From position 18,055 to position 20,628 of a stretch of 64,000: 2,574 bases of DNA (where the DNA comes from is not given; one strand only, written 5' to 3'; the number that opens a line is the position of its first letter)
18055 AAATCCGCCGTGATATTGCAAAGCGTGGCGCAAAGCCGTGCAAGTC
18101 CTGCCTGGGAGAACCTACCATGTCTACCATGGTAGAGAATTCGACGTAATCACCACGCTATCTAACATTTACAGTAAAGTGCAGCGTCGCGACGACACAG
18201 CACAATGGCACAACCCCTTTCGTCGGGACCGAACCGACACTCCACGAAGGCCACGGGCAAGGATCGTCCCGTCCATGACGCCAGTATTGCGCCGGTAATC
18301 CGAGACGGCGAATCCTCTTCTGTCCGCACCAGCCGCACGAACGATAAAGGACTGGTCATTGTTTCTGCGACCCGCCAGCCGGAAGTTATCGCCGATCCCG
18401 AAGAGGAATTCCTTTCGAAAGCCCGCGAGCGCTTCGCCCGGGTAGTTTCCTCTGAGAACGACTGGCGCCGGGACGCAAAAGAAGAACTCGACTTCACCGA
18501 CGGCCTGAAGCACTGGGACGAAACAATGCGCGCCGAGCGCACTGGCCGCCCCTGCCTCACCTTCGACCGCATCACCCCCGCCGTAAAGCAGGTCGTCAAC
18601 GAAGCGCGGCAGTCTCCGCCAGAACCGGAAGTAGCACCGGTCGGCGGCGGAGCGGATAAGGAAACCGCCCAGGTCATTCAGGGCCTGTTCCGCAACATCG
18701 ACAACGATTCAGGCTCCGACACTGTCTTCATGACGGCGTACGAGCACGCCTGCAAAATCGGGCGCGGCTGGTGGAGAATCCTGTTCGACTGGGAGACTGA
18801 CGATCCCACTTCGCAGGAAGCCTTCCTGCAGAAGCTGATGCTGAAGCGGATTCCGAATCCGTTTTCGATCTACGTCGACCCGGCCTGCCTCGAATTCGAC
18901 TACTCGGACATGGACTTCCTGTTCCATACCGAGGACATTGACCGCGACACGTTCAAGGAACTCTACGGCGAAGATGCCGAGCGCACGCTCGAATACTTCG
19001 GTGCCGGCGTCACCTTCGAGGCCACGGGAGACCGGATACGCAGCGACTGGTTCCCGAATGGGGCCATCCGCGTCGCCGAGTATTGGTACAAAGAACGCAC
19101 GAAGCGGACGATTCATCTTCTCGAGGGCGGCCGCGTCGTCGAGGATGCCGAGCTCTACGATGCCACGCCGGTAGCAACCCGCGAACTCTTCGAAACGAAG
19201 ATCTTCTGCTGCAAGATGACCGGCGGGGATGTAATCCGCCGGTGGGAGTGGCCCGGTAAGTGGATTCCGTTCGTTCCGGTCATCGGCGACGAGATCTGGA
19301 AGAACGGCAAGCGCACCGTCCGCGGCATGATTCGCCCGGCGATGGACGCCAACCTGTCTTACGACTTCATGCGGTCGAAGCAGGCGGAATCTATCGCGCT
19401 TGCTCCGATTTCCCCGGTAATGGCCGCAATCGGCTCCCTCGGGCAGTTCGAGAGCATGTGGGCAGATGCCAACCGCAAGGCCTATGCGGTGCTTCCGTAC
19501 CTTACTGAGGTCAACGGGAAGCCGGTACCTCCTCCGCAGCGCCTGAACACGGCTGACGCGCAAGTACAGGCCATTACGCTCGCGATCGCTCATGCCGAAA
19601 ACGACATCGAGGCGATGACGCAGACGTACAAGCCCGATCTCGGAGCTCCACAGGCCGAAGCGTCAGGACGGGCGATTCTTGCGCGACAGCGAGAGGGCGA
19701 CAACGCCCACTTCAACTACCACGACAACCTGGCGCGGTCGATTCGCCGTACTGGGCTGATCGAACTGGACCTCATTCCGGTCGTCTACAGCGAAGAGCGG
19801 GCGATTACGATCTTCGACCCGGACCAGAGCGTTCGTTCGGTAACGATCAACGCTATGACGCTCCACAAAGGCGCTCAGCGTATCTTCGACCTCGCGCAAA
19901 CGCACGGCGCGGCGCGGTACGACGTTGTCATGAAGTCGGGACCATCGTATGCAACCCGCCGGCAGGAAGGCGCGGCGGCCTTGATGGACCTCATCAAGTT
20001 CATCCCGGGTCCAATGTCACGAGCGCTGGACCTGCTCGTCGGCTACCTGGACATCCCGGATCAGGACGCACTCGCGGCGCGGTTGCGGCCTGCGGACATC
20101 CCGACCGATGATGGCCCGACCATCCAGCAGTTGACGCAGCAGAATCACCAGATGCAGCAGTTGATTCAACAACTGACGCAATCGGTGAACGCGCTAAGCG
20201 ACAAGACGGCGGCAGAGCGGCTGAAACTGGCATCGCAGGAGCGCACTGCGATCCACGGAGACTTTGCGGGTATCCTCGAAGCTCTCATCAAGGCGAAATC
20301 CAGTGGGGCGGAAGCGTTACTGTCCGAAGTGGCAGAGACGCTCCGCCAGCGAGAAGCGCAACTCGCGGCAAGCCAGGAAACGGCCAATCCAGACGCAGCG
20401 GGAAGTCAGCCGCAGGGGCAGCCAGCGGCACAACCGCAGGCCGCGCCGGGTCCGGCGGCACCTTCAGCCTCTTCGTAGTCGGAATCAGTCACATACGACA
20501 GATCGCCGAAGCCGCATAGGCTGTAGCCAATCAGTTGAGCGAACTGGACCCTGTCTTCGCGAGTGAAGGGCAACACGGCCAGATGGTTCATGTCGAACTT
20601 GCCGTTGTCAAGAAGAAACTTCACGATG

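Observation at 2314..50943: Nine-bp palindrome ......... placed 8-12 nt upstream of start codons at about a dozen sites, twice serving divergent genes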

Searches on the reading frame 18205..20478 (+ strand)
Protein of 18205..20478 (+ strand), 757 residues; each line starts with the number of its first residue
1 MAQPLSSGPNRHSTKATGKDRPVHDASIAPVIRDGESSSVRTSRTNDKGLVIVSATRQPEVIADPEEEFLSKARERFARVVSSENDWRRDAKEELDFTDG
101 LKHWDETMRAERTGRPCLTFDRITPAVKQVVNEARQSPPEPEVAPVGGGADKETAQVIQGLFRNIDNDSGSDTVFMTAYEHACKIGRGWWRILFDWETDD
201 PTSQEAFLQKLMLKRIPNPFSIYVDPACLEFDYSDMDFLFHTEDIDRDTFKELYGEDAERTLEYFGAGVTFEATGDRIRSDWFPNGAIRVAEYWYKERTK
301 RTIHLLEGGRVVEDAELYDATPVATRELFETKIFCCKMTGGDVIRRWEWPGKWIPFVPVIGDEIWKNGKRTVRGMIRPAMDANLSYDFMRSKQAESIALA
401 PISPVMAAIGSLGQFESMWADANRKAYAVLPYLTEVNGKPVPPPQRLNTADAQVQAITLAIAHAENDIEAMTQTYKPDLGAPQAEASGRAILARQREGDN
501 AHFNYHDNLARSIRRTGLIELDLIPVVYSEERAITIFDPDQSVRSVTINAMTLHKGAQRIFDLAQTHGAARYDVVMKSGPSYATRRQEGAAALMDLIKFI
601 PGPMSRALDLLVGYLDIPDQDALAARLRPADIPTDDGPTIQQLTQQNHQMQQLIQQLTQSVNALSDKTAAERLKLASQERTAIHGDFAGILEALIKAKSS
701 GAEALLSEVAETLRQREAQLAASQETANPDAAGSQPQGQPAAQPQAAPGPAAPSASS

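Call 8: search_protein_families(library=pfam, proteins=[window:18205-20478:+])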
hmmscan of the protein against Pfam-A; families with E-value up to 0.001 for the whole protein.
window:18205-20478:+ (757 aa): 1 family
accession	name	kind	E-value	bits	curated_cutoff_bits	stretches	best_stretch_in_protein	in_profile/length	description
PF16510.12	P22_portal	-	1.2e-138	463.8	26.1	1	74-659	1-577/594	Phage P22-like portal protein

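Call 11: find_encoding_contigs(protein=window:18205-20478:+, flank=10000, max_places=6)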
Protein window:18205-20478:+ (757 aa): 1 contig read that carries it; 1 place shown.
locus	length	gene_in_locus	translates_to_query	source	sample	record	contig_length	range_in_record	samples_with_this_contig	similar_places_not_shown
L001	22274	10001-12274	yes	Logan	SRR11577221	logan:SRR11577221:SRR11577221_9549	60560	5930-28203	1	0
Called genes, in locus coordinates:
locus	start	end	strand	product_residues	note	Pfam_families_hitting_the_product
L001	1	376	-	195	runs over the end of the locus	-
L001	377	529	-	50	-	-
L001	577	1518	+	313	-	PF01555:N6_N4_Mtase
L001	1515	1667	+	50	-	-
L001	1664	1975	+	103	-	-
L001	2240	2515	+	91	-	-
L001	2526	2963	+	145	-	-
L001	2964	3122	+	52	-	-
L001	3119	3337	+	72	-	-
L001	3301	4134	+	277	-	PF03237:Terminase_6N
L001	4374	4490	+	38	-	-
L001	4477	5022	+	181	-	-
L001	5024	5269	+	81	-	-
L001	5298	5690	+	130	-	-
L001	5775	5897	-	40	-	-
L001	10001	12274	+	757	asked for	PF16510:P22_portal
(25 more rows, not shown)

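Call 12: find_related_loci(query=window:18205-20478:+, collection=viral_contigs, flank=10000)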
Query window:18205-20478:+ (757 aa) in viral_contigs; peptide patterns used: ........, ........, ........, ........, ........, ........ (x = any residue, [..] = any of these).
8 stretches matched a pattern; 1 encode a relative of the query (tblastn E <= 1e-3); 1 distinct loci.
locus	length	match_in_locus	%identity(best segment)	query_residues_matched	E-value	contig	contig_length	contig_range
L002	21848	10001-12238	78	2-741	0e+0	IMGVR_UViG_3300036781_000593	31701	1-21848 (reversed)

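Call 21: find_related_loci(query=window:18205-20478:+, collection=genome_contigs, flank=10000)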
Query window:18205-20478:+ (757 aa) in genome_contigs; peptide patterns used: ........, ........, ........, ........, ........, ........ (x = any residue, [..] = any of these).
22 stretches matched a pattern, but none encodes a relative of the query by tblastn (E <= 1e-3).

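Call 38: find_related_loci(query=A2, collection=viral_contigs, flank=10000)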
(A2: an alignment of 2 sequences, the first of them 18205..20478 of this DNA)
Query A2 (757 aa) in viral_contigs; peptide patterns used: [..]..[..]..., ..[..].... (x = any residue, [..] = any of these).
165 stretches matched a pattern; 1 encode a relative of the query (tblastn E <= 1e-3); 1 distinct loci.
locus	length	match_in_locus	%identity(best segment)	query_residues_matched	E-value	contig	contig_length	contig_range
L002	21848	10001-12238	78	2-741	0e+0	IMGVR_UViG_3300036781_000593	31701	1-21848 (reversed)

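Call 39: find_related_loci(query=A2, collection=metagenome_contigs, flank=10000)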
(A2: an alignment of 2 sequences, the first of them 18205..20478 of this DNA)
Query A2 (757 aa) in metagenome_contigs; peptide patterns used: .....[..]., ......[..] (x = any residue, [..] = any of these).
246 stretches matched a pattern; 1 encode a relative of the query (tblastn E <= 1e-3); 1 distinct loci.
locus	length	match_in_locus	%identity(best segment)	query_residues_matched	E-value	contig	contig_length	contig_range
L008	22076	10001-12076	45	26-705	1e-174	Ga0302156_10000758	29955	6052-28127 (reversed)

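Call 43: find_homologous_proteins(query=window:18205-20478:+, max_evalue=1e-50)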
Query window:18205-20478:+ (757 aa): 244 proteins with E <= 1e-50 among 8000 candidates; the best 120 are listed.
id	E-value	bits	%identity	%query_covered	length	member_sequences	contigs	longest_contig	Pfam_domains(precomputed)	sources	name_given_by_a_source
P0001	0.0e+0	1721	100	100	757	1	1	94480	PF16510.13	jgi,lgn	jgi:hypothetical protein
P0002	0.0e+0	1513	89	97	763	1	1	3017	PF16510.13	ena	-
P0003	0.0e+0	1354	81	96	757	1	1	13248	PF16510.13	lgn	-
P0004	0.0e+0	1342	78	100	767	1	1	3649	PF16510.13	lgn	-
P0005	0.0e+0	1341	79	96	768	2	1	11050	PF16510.13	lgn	-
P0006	0.0e+0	1333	79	97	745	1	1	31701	PF16510.13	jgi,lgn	jgi:hypothetical protein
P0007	0.0e+0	1305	76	100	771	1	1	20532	PF16510.13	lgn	-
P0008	0.0e+0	1299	78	96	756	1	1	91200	PF16510.13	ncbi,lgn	-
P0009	0.0e+0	1290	76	100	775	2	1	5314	PF16510.13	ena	-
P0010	0.0e+0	1275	78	96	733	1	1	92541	PF16510.13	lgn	-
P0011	0.0e+0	1256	78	95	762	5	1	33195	PF16510.13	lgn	-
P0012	1.6e-220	753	52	93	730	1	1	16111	PF16510.13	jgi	jgi:hypothetical protein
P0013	1.6e-214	733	52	89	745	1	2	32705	PF16510.13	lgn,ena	-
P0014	7.5e-214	731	49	92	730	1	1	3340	PF16510.13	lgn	-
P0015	4.0e-213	728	49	95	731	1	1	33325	PF16510.13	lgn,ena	-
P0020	3.3e-205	702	51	87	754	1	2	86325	PF16510.13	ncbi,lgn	-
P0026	2.8e-198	679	50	86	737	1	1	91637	PF16510.13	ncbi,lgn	-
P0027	4.2e-198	678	48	94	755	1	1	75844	PF16510.13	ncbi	-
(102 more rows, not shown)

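Call 44: find_encoding_contigs(protein=P0008, flank=10000, max_places=2)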
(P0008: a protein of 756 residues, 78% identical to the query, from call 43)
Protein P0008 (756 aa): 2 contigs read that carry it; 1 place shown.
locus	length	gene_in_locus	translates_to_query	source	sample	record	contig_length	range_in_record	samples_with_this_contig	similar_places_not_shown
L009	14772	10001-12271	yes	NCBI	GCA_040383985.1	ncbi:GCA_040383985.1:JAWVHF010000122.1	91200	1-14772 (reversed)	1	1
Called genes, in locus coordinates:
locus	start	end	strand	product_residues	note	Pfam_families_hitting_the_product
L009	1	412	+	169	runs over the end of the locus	-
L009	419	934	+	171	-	-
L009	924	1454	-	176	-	-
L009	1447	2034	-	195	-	PF13768:VWA_3 (faint)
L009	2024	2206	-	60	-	-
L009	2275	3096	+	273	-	-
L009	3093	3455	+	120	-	-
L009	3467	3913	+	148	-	-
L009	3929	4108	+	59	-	-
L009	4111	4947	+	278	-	PF03237:Terminase_6N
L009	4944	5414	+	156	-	-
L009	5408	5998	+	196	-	-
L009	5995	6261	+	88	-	-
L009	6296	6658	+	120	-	-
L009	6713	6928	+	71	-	-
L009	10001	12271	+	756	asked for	PF16510:P22_portal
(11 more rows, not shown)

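Call 45: find_encoding_contigs(protein=P0010, flank=10000, max_places=2)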
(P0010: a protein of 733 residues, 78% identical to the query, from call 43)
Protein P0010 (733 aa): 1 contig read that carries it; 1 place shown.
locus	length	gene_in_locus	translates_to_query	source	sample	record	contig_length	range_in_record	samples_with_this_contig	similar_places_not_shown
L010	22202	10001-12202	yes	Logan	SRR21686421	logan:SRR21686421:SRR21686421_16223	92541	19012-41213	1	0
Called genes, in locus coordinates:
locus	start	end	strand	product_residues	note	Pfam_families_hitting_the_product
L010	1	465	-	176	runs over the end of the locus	-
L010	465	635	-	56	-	-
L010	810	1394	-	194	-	PF13519:VWA_2 (faint), PF13768:VWA_3 (weak)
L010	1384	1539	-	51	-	-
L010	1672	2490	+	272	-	-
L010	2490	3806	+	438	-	PF01555:N6_N4_Mtase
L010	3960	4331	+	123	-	-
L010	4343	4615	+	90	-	-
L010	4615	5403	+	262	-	PF03237:Terminase_6N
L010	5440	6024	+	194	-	-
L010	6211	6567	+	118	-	-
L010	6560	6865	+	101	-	-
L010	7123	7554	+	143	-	-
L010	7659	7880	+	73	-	PF13619:KTSC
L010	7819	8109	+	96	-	-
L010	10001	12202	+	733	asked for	PF16510:P22_portal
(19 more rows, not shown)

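Call 46: find_encoding_contigs(protein=P0011, flank=10000, max_places=2)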
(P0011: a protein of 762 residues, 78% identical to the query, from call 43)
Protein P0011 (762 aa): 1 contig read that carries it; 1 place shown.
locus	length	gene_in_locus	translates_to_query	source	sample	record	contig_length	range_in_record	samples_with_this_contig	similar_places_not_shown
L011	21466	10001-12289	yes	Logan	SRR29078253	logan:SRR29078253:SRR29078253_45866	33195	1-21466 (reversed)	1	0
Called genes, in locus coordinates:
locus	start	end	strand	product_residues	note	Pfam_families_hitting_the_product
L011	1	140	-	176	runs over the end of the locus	-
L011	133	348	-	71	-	-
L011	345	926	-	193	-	-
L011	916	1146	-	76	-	-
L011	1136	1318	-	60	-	-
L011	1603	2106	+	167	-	-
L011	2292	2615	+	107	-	-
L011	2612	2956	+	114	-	-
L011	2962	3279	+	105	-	-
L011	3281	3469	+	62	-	-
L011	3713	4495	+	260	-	PF03237:Terminase_6N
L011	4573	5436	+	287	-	-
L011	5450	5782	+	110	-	-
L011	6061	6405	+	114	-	-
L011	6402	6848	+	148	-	-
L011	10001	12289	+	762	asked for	PF16510:P22_portal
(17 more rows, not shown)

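Call 47: find_encoding_contigs(protein=P0007, flank=10000, max_places=2)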
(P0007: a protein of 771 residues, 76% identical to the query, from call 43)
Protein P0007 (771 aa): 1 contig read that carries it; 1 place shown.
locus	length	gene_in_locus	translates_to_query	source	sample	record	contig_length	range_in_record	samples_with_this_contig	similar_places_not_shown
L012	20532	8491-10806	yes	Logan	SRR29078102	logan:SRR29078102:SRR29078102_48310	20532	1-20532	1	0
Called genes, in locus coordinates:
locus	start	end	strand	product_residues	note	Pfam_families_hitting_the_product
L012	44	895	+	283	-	PF03237:Terminase_6N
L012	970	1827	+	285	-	-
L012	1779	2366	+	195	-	-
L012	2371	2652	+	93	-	-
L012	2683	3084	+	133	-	-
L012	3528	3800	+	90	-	-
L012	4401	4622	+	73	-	PF13619:KTSC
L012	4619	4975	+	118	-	-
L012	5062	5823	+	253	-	-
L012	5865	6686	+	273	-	-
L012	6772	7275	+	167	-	-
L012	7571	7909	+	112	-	-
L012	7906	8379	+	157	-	-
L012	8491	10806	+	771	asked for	PF16510:P22_portal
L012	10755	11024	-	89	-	-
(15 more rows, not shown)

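Call 68: list_cluster_members(proteins=[P0008, P0020, P0026, P0027, P0001])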
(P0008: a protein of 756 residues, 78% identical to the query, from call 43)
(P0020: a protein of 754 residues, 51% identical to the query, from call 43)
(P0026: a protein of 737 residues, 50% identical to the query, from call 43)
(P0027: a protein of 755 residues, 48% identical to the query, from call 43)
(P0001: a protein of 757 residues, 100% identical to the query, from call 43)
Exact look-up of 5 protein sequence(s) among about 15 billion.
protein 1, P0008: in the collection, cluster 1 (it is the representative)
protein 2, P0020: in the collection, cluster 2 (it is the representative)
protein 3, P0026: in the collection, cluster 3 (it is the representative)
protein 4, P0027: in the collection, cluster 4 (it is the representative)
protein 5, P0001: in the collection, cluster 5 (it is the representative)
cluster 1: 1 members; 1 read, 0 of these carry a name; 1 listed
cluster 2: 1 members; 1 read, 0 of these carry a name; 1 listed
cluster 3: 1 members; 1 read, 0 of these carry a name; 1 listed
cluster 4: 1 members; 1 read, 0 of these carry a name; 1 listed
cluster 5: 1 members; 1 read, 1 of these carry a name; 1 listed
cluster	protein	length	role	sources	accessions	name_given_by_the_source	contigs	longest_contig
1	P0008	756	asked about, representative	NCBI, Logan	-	-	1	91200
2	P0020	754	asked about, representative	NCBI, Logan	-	-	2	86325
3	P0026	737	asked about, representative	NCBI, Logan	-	-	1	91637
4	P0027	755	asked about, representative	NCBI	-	-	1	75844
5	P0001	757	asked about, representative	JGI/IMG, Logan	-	hypothetical protein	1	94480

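Call 70: find_related_loci(query=A3, collection=genome_contigs, flank=10000)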
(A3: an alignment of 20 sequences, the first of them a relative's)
Query A3 (757 aa) in genome_contigs; peptide patterns used: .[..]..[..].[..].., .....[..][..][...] (x = any residue, [..] = any of these).
75 stretches matched a pattern; 3 encode a relative of the query (tblastn E <= 1e-3); 3 distinct loci.
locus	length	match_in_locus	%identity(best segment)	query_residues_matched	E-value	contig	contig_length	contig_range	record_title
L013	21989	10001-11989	49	51-725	0e+0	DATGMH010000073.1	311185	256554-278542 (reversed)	MAG TPA_asm: Bryobacteraceae bacterium isolate SMAG_U9907 k141_255301, whole genome shotgun sequence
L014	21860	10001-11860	39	62-679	8e-122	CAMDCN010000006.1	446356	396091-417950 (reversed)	MAG: Candidatus Sulfopaludibacter sp. SbA3 isolate MiH-16apr19-209 genome assembly, contig: MiH-16apr19-C9, whole genome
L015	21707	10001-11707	24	70-628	6e-27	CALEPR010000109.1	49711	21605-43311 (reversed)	MAG TPA_asm: uncultured Selenomonadales bacterium isolate ERR1278072_bin.153_CONCOCT_v1.1_MAG genome assembly, contig: E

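Call 76: find_related_loci(query=L002:898-1272:+, collection=viral_contigs, flank=10000)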
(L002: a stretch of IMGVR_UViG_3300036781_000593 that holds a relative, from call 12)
Query L002:898-1272:+ (124 aa) in viral_contigs; peptide patterns used: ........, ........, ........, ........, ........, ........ (x = any residue, [..] = any of these).
6 stretches matched a pattern; 1 encode a relative of the query (tblastn E <= 1e-3); 1 distinct loci.
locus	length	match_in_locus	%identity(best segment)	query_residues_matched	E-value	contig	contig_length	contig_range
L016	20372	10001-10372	100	1-124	3e-84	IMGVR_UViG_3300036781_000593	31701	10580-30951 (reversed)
